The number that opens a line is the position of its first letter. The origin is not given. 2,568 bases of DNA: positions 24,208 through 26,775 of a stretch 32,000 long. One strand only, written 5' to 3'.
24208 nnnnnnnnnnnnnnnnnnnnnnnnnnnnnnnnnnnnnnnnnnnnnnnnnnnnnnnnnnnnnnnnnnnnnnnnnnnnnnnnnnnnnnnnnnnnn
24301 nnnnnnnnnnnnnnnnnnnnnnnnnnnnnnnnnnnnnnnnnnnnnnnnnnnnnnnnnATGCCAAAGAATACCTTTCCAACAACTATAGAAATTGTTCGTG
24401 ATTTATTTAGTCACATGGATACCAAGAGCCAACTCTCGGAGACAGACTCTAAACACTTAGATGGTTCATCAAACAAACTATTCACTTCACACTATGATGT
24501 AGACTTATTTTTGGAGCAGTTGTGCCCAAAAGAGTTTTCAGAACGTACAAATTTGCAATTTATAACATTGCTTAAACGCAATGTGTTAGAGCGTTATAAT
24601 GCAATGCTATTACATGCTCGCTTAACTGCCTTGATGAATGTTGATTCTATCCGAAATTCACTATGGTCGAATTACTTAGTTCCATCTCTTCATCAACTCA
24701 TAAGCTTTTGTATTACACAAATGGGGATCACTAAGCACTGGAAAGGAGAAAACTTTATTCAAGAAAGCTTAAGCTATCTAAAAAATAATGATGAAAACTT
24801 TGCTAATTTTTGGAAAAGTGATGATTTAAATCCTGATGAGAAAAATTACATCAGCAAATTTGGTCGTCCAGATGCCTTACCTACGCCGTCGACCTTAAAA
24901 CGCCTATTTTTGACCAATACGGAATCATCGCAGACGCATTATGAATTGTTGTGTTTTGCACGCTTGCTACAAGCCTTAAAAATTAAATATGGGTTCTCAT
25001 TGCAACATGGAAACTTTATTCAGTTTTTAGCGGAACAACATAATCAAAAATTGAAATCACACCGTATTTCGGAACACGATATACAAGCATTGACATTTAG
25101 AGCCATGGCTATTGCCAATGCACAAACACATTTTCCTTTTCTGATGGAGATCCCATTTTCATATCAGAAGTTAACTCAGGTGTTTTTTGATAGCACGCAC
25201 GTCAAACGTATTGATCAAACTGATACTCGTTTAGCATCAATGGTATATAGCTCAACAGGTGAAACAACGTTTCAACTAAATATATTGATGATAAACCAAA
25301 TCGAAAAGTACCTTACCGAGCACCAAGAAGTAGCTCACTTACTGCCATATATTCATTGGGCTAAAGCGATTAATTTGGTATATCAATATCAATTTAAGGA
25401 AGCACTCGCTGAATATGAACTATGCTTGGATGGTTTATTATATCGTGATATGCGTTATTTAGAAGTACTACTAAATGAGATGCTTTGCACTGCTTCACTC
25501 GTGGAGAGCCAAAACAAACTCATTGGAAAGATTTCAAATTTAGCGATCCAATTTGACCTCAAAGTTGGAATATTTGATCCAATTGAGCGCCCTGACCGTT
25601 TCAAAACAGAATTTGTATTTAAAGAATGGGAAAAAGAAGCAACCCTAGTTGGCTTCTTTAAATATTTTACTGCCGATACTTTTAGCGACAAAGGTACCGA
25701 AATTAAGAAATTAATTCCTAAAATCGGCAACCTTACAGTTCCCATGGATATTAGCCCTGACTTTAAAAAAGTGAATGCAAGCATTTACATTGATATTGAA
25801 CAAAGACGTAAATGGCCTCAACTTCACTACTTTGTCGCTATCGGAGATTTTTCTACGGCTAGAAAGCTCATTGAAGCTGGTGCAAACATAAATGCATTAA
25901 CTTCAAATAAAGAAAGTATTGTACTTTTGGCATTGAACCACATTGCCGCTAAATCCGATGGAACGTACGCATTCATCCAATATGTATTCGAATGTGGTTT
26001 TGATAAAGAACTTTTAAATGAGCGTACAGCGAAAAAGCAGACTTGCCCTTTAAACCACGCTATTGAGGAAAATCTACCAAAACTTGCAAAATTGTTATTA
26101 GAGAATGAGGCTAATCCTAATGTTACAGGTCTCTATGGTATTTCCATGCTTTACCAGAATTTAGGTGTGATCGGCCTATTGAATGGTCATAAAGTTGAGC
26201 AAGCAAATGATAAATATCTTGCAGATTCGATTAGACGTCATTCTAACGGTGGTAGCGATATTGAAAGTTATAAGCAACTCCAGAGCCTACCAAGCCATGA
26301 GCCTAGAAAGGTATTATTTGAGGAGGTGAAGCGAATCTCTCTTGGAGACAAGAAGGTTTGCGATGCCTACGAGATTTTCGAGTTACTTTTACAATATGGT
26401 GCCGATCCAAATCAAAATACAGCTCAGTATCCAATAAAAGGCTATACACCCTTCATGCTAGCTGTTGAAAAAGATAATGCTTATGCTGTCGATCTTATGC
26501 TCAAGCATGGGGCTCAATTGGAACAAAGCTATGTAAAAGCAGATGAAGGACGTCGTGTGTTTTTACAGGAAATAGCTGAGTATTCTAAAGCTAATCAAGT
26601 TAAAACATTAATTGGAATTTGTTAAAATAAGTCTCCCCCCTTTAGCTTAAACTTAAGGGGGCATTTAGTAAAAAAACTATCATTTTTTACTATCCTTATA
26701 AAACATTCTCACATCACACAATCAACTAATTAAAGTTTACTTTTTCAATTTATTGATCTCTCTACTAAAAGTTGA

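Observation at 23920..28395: Integrase-proximal cargo of unknown function embedded between CRISPR-Cas and type I R-M, a candidate undescribed defence module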

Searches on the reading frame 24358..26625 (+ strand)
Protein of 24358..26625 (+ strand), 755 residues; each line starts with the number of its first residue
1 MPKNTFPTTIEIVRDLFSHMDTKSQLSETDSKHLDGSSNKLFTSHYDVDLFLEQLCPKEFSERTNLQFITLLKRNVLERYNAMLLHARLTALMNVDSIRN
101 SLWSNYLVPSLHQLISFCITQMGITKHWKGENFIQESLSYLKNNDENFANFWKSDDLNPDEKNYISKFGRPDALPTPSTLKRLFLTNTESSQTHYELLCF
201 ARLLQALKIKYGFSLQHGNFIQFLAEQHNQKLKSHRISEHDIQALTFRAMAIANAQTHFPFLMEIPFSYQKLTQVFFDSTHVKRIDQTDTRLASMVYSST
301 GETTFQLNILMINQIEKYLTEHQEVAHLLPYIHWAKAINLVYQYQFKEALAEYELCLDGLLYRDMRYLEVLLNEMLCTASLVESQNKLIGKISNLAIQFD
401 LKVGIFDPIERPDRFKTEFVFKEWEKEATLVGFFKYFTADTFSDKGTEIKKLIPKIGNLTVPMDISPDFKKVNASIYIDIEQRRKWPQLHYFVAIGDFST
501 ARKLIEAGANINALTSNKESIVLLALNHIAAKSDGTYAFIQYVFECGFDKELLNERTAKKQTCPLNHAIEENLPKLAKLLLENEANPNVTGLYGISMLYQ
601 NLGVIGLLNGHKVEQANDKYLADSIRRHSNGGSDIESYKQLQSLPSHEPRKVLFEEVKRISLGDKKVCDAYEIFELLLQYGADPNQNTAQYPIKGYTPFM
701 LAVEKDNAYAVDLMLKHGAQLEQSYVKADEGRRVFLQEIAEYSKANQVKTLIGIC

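Call 4: search_protein_families(library=pfam, proteins=[window:24358-26625:+], max_evalue=0.1)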
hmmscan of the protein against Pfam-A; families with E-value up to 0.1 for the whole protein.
window:24358-26625:+ (755 aa): 7 families
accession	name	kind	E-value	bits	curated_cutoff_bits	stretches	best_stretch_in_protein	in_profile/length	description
PF12796.13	Ank_2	-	1.2e-13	51.8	27.3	2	489-590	1-89/90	Ankyrin repeats (3 copies)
PF00023.36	Ank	-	1.4e-13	50.6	21.1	1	695-721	2-28/33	Ankyrin repeat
PF13606.12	Ank_3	-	1.8e-09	37.4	22.3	0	564-589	5-30/30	Ankyrin repeat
PF13857.12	Ank_5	-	2.5e-06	28.2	27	0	562-599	17-53/56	Ankyrin repeats (many copies)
PF22790.2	YkoP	-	3.1e-05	23.7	27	1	554-602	74-122/183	YkoP domain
PF13637.12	Ank_4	-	7.6e-05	23.4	22.7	0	489-525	1-37/50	Ankyrin repeats (many copies)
PF24521.3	Ank_KRIT1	-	0.094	12.9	80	0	672-718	60-108/149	KRIT1 ankyrin-repeats domain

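Call 7: search_protein_families(library=padloc, proteins=[window:24358-26625:+], max_evalue=0.1)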
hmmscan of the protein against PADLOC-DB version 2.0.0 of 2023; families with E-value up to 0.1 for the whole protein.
window:24358-26625:+ (755 aa): 1 family
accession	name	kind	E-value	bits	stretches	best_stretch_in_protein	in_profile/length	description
PDLC04783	PDC-M72A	-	1.9e-13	48.4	2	472-598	217-333/392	-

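Call 8: search_protein_families(library=ncbifam, proteins=[window:24358-26625:+], max_evalue=0.1)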
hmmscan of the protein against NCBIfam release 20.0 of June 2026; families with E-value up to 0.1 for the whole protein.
window:24358-26625:+ (755 aa): 2 families
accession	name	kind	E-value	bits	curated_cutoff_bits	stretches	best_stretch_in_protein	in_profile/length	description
NF043023.1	T4SS_AnkH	equivalog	8.1e-09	34.7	600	1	562-599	66-103/467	Dot/Icm T4SS effector AnkH/LegA3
NF043029.1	T4SS_AnkY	equivalog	0.0013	17.3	600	0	488-578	461-508/543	Dot/Icm T4SS effector AnkY/LegA9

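Call 14: find_homologous_proteins(query=window:24358-26625:+)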
Query window:24358-26625:+ (755 aa): 50 proteins with E <= 0.001 among 4647 candidates.
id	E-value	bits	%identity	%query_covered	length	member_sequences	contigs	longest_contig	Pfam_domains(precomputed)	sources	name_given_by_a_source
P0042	0.0e+0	1670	98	100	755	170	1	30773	PF13606.13,PF13857.13,PF12796.14,PF00023.37,PF13637.13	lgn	-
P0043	0.0e+0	1574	91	100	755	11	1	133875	PF13606.13,PF13857.13,PF12796.14,PF00023.37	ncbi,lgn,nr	ncbi:ankyrin repeat domain-containing protein [Acinetobacter sp. WCHAc060033]|nr:ankyrin repeat doma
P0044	0.0e+0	1550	90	100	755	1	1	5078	PF13606.13,PF13857.13,PF12796.14,PF00023.37,PF13637.13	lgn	-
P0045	0.0e+0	1545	89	100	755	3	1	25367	PF13606.13,PF13857.13,PF12796.14,PF00023.37,PF13637.13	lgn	-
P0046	0.0e+0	1544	90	100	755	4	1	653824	PF13606.13,PF13857.13,PF12796.14,PF00023.37,PF13637.13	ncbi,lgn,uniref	ncbi:ankyrin repeat domain-containing protein [Acinetobacter junii]|uniref:ankyrin repeat domain-con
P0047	0.0e+0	1538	89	100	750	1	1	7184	PF13606.13,PF13857.13,PF12796.14,PF00023.37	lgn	-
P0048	0.0e+0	1534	88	100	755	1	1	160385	PF13606.13,PF13857.13,PF12796.14,PF00023.37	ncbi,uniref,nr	ncbi:ankyrin repeat domain-containing protein [Acinetobacter indicus]|uniref:ankyrin repeat domain-c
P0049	0.0e+0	1528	88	100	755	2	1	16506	PF13606.13,PF13857.13,PF12796.14,PF00023.37,PF13637.13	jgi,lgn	-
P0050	0.0e+0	1527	89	100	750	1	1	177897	PF13606.13,PF13857.13,PF12796.14,PF00023.37,PF13637.13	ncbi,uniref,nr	ncbi:ankyrin repeat domain-containing protein [Acinetobacter sp. Marseille-Q1618]|uniref:ankyrin rep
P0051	0.0e+0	1526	88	100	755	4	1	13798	PF13606.13,PF13857.13,PF12796.14,PF00023.37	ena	-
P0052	0.0e+0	1521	88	100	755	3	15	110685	PF13606.13,PF13857.13,PF12796.14,PF00023.37,PF13637.13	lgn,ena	-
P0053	0.0e+0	1521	87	100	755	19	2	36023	PF13606.13,PF13857.13,PF12796.14,PF00023.37,PF13637.13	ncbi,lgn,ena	-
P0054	0.0e+0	1518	88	100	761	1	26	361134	PF13606.13,PF13857.13,PF12796.14,PF00023.37,PF13637.13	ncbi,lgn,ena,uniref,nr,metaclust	ncbi:ankyrin repeat domain-containing protein [Acinetobacter pittii]|uniref:ankyrin repeat domain-co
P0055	0.0e+0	1512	87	100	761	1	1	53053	PF13606.13,PF13857.13,PF12796.14,PF00023.37,PF13637.13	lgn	-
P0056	0.0e+0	1495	87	100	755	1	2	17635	PF13606.13,PF13857.13,PF12796.14,PF00023.37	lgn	-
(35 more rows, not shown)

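Call 15: find_encoding_contigs(protein=P0054, flank=8000, max_places=5)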
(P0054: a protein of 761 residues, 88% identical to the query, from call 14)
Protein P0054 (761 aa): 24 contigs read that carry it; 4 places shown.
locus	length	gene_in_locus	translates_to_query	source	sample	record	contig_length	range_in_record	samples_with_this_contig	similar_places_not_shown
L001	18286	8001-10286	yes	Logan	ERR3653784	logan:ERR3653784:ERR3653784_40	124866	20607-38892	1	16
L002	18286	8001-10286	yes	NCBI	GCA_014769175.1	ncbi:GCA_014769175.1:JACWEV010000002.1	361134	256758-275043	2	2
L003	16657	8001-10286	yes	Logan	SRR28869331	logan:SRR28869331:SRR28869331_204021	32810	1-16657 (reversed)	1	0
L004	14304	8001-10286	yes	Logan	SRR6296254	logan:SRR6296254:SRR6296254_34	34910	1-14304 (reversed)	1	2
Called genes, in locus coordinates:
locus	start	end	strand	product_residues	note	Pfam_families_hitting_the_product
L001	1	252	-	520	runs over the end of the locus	PF12161:HsdM_N, PF02384:N6_Mtase, PF01170:UPF0020 (weak), PF07669:Eco57I (weak)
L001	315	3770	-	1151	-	PF00270:DEAD, PF04851:ResIII, PF18766:SWI2_SNF2, PF00271:Helicase_C (weak), PF08463:EcoEI_R_C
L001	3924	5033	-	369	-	-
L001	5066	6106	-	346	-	-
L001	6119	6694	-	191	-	PF03848:TehB, PF13489:Methyltransf_23, PF13847:Methyltransf_31 (weak), PF08241:Methyltransf_11, PF08242:Methyltransf_12, PF13649:Methyltransf_25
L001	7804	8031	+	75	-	-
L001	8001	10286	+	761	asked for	PF00023:Ank (faint), PF12796:Ank_2 (weak), PF13606:Ank_3 (faint), PF13637:Ank_4 (faint), PF13857:Ank_5 (faint)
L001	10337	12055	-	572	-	PF03235:GmrSD_N, PF07510:GmrSD_C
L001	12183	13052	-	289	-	-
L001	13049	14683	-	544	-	PF00005:ABC_tran (faint), PF13304:AAA_21, PF13175:AAA_15 (weak)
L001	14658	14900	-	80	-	-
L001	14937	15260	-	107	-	PF13560:HTH_31, PF01381:HTH_3, PF12844:HTH_19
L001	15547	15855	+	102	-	-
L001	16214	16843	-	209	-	PF19570:DUF6088, PF13338:AbiEi_4 (weak)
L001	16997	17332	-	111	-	-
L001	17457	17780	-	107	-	-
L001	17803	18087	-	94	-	PF05930:Phage_AlpA (faint)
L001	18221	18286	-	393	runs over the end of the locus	PF13356:Arm-DNA-bind_3, PF00589:Phage_integrase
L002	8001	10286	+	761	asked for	PF00023:Ank (faint), PF12796:Ank_2 (weak), PF13606:Ank_3 (faint), PF13637:Ank_4 (faint), PF13857:Ank_5 (faint)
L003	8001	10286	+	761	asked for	PF00023:Ank (faint), PF12796:Ank_2 (weak), PF13606:Ank_3 (faint), PF13637:Ank_4 (faint), PF13857:Ank_5 (faint)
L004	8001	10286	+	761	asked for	PF00023:Ank (faint), PF12796:Ank_2 (weak), PF13606:Ank_3 (faint), PF13637:Ank_4 (faint), PF13857:Ank_5 (faint)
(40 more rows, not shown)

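Call 19: find_related_loci(query=A1, collection=genome_contigs, flank=10000)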
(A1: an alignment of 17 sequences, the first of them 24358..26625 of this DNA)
Query A1 (755 aa) in genome_contigs; peptide patterns used: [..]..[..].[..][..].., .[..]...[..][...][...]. (x = any residue, [..] = any of these).
52 stretches matched a pattern; 6 encode a relative of the query (tblastn E <= 1e-3); 6 distinct loci.
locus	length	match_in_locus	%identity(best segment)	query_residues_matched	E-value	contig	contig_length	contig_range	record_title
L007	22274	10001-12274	94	1-755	0e+0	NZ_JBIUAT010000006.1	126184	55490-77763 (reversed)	Acinetobacter sp. NPDC052428 NPDC052428_411_D4.ctg-0006, whole genome shotgun sequence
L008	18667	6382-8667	91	1-755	0e+0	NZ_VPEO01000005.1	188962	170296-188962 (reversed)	Acinetobacter sp. YH16052 NODE_5_length_188962_cov_29.390680, whole genome shotgun sequence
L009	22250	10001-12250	89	1-755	0e+0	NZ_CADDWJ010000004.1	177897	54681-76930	Acinetobacter sp. Marseille-Q1618, whole genome shotgun sequence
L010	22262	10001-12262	88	1-754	0e+0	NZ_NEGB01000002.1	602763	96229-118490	Acinetobacter silvestris strain ANC 4999 Contig2, whole genome shotgun sequence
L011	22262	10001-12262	85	1-754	0e+0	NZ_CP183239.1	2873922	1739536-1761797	Acinetobacter sp. A2 chromosome, complete genome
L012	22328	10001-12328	43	1-752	0e+0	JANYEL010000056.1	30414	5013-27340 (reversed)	MAG: Moraxellaceae bacterium isolate 338R_metabinner_107_sub 338R_k141_1374352, whole genome shotgun sequence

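Call 30: predict_structure(alignment_id=A1)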
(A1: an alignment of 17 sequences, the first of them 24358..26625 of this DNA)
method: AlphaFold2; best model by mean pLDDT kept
length: 755 residues; sequences in the alignment: 17
mean_pLDDT: 66.6   pTM: 0.44
mean pLDDT of the five models: 66.6, 65.9, 64.1, 60.0, 55.8
residues with pLDDT >= 90: 82; 70-90: 286; 50-70: 190; < 50: 197
segments of 3 or more residues with pLDDT < 50: 1-4, 28-45, 244-305, 403-413, 415-480, 614-635, 659-662, 689-692
pLDDT, mean of each block of 10 residues (from residue 1): 57 83 59 41 54 83 88 82 57 69 86 91 87 92 87 82 87 86 82 91 92 68 64 59 47 38 33 27 30 37 49 59 62 67 66 75 55 64 55 54 48 44 41 40 37 29 35 43 60 77 77 78 85 87 91 72 81 91 87 76 82 46 40 47 67 55 72 94 76 68 87 90 75 81 83 78
secondary structure, 60 per line:
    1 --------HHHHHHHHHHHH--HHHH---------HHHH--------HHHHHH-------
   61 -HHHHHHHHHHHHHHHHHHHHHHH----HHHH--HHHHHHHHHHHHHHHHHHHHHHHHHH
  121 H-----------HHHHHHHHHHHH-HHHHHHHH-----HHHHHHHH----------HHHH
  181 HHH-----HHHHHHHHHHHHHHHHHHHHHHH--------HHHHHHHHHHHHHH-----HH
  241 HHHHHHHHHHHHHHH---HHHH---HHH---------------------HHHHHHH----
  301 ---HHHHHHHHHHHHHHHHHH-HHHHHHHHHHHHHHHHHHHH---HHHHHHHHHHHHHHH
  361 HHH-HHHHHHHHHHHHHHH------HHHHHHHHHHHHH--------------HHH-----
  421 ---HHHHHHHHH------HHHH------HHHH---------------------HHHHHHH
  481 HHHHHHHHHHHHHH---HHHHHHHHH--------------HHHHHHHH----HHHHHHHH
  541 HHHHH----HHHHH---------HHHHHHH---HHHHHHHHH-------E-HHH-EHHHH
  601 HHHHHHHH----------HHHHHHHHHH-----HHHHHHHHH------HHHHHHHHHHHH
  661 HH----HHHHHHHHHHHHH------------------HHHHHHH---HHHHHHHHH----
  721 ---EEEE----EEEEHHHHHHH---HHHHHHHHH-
elements in order (helices of 4 or more, strands of 3 or more residues): H9-20 H23-26 H36-39 H48-53 H62-84 H89-92 H95-121 H133-144 H146-153 H159-166 H177-183 H189-211 H220-233 H239-255 H259-262 H290-296 H304-321 H323-342 H346-363 H365-379 H386-398 H424-432 H439-442 H449-452 H474-494 H498-506 H521-528 H533-545 H550-554 H564-570 H574-582 H597-608 H619-628 H634-642 H649-662 H667-679 H698-704 H708-716 E724-727 E732-735 H736-742 H746-754

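Call 35: search_protein_families(library=pfam, proteins=[L007:12319-13650:-, L007:14291-16639:-, L007:16632-17336:-, L007:17329-18759:-, L010:12327-14249:-, L010:14261-15997:-, L010:16331-16945:-, L010:17042-18190:-, L007:6724-7926:-, L007:4509-5741:-], max_evalue=0.001)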
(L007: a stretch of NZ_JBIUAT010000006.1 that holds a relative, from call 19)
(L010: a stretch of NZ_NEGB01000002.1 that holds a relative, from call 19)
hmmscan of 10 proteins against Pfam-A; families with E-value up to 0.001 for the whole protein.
L007:12319-13650:- (443 aa): 0 families

L007:14291-16639:- (782 aa): 5 families
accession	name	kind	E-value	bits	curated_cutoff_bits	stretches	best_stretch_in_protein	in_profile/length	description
PF13476.12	AAA_23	-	1.1e-18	69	27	1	6-217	1-199/201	AAA domain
PF02463.25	SMC_N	-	4.2e-16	59.5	40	1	4-748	2-202/220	RecF/RecN/SMC N terminal domain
PF13175.12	AAA_15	-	3.4e-07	30.6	32.1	1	4-299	3-287/374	AAA ATPase domain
PF13304.12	AAA_21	-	4e-05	24.3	27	1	29-198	1-194/304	AAA domain, putative AbiEii toxin, Type IV TA system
PF13555.12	AAA_29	-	5.9e-05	23.2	27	1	4-54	1-49/61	P-loop containing region of AAA domain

L007:16632-17336:- (234 aa): 2 families
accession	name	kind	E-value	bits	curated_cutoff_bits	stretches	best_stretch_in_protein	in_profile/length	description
PF20289.3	MComp1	-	6.2e-09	36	27.3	1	51-136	8-95/99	ABC-three component (ABC-3C) system Middle Component 1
PF23988.1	DUF7309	-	0.0008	19.3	27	0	30-112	25-110/170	Domain of unknown function (DUF7309)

L007:17329-18759:- (476 aa): 1 family
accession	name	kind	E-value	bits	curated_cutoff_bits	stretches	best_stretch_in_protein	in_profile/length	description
PF20276.3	CTD1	-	2.3e-30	106.4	25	1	184-422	2-239/243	C-terminal domain 1 of the ABC-three component (ABC-3C) systems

L010:12327-14249:- (640 aa): 1 family
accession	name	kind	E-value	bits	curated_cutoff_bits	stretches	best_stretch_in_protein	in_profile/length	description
PF03235.19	GmrSD_N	-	1e-20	75.2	33.2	1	14-226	3-198/199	GmrSD restriction endonuclease, N-terminal domain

L010:14261-15997:- (578 aa): 2 families
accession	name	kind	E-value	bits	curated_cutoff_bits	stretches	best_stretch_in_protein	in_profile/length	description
PF03235.19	GmrSD_N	-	2.1e-31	110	33.2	1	13-225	2-199/199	GmrSD restriction endonuclease, N-terminal domain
PF07510.16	GmrSD_C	-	0.00026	21.3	23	0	492-521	77-106/138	GmrSD restriction endonucleases, C-terminal domain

L010:16331-16945:- (204 aa): 0 families

L010:17042-18190:- (382 aa): 0 families

L007:6724-7926:- (400 aa): 4 families
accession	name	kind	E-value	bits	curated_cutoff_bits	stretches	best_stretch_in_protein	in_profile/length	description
PF00589.27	Phage_integrase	-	2.6e-17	63.5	27.1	1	231-360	26-157/172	Phage integrase family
PF13356.12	Arm-DNA-bind_3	-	2.7e-11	43.9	27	1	11-76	5-66/83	Arm DNA-binding domain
PF14659.12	Phage_int_SAM_3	-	6e-09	36.4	22.6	1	101-151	2-52/58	Phage integrase, N-terminal SAM-like domain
PF22022.2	Phage_int_M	-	7.1e-09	36.2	27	1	101-190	1-89/96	Phage integrase central domain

L007:4509-5741:- (410 aa): 2 families
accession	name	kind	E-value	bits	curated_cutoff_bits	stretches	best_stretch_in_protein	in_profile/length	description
PF07804.18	HipA_C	-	7.2e-43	147.2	30.5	1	145-361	2-206/213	HipA-like C-terminal domain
PF13657.11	Couple_hipA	-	4.1e-09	37.3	22.5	1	15-106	2-98/99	HipA N-terminal domain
